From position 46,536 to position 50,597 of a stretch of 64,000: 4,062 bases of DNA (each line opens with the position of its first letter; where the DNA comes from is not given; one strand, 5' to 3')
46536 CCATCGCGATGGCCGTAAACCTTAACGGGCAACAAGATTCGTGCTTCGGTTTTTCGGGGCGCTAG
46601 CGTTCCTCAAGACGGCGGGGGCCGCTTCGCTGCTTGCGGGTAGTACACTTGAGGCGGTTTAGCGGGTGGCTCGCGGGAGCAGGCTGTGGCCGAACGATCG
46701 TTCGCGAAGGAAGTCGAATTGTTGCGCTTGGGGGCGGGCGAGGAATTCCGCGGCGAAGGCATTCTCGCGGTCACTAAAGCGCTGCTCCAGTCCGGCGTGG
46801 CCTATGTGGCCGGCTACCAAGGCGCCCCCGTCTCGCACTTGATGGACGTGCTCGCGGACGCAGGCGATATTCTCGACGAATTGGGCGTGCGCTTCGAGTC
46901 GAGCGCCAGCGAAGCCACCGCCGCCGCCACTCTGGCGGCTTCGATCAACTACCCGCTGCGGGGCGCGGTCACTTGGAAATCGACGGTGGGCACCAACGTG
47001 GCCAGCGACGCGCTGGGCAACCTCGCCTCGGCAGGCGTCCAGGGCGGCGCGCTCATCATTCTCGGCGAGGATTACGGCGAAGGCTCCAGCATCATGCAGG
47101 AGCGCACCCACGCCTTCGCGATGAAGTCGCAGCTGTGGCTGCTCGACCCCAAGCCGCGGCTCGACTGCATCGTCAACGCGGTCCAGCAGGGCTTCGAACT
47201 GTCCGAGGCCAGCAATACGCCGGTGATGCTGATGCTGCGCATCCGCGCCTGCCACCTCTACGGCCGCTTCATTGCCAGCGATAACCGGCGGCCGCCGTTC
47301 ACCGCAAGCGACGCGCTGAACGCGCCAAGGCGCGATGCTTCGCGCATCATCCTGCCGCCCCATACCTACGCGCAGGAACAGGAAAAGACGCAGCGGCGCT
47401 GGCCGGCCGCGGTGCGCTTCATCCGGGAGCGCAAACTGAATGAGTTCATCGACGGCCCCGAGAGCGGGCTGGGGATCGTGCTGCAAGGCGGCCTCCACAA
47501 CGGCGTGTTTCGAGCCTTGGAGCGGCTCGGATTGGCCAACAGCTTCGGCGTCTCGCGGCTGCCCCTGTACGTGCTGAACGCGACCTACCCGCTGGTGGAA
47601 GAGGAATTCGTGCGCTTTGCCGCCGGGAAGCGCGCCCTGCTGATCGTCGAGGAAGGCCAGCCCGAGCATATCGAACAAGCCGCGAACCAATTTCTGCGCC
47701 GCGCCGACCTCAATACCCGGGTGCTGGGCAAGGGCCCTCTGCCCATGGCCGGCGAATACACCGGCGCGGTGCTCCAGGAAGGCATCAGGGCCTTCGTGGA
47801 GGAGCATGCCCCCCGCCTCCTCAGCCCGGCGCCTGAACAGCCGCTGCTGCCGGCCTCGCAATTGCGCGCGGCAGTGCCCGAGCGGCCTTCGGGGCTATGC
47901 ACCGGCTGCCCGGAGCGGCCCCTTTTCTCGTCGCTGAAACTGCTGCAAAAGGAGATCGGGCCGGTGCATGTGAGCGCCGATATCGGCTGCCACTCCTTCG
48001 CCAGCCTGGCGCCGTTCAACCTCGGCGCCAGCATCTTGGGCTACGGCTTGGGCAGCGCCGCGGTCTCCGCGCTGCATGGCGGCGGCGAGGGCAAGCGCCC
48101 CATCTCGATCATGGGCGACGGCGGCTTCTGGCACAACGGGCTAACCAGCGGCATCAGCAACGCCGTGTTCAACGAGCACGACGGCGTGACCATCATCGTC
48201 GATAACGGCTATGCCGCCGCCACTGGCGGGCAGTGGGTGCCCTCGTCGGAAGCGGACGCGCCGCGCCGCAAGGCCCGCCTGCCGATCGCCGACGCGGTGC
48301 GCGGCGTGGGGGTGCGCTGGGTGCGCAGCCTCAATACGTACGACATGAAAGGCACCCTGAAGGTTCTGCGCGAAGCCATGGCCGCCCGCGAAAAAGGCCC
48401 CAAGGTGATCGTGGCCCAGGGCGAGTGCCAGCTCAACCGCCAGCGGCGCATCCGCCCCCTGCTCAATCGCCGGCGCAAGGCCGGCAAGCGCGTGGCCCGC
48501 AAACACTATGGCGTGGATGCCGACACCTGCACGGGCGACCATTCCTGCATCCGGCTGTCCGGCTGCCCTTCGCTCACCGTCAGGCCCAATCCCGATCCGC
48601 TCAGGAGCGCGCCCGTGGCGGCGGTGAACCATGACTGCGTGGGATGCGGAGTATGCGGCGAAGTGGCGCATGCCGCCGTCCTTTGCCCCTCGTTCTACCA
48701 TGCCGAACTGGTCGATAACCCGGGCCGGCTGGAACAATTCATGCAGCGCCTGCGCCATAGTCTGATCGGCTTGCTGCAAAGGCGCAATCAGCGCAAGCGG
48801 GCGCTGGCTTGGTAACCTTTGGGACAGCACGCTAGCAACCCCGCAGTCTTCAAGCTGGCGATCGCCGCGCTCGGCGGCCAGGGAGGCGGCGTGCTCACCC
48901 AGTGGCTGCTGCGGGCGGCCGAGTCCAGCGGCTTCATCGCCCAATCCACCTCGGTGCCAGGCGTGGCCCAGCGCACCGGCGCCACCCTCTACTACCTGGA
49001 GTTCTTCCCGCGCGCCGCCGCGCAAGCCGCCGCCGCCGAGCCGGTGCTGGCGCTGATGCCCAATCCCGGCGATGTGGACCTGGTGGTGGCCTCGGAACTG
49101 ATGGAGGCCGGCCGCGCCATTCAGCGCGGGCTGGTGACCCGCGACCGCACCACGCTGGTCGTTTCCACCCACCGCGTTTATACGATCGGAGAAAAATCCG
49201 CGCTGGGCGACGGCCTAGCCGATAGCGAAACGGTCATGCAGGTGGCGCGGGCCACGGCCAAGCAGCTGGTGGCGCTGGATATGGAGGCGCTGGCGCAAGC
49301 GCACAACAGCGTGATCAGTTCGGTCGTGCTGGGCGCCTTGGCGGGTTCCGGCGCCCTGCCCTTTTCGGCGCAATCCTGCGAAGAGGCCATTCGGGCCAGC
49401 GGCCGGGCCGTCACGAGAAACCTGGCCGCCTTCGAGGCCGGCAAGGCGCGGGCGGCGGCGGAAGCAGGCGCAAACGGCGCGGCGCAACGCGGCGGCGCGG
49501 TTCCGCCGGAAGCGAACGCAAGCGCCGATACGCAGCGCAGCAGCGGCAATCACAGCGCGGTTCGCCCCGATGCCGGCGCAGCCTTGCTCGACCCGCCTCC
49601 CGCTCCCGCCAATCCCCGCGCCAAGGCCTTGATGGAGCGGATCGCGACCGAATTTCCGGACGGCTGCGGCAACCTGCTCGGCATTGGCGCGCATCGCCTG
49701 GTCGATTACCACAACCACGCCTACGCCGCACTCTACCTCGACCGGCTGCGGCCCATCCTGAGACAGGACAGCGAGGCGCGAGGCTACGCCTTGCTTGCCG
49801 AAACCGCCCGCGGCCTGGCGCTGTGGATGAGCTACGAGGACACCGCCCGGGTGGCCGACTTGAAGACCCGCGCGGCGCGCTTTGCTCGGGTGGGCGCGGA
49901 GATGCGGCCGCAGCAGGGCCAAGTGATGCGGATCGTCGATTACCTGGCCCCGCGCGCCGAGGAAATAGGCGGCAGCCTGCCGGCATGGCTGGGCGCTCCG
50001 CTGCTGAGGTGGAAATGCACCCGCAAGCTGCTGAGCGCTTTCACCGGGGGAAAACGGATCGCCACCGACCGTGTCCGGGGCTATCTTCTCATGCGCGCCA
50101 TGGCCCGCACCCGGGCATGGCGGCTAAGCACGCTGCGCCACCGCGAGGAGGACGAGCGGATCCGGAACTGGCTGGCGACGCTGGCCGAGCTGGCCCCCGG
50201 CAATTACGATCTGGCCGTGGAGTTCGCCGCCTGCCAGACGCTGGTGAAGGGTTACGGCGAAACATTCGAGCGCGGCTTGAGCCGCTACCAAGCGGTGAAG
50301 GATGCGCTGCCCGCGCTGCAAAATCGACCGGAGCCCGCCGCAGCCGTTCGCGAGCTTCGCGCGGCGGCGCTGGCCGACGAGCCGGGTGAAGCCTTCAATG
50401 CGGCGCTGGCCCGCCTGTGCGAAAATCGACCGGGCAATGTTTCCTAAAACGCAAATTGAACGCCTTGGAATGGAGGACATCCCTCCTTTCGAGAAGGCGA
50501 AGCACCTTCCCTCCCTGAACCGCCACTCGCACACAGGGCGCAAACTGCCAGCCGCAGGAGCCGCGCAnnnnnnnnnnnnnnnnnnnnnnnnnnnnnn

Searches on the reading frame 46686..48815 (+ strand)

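Call 75: search_protein_families(library=pfam, proteins=[window:46686-48815:+], max_evalue=0.00001)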
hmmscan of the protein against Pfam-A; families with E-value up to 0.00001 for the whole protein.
window:46686-48815:+ (709 aa): 1 family
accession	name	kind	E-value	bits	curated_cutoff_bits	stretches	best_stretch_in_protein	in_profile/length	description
PF02775.26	TPP_enzyme_C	-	2.1e-12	47.5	21.9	1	432-576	1-150/151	Thiamine pyrophosphate enzyme, C-terminal TPP binding domain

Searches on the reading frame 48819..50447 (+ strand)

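Call 75: search_protein_families(library=pfam, proteins=[window:48819-50447:+], max_evalue=0.00001)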
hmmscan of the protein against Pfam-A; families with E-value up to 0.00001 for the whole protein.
window:48819-50447:+ (542 aa): 2 families
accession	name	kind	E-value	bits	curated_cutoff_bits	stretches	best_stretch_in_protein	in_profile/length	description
PF20169.3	DUF6537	-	2.9e-41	142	27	1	287-493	5-200/203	Family of unknown function (DUF6537)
PF01558.24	POR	-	2e-14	54.6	27.4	1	19-208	1-171/173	Pyruvate ferredoxin/flavodoxin oxidoreductase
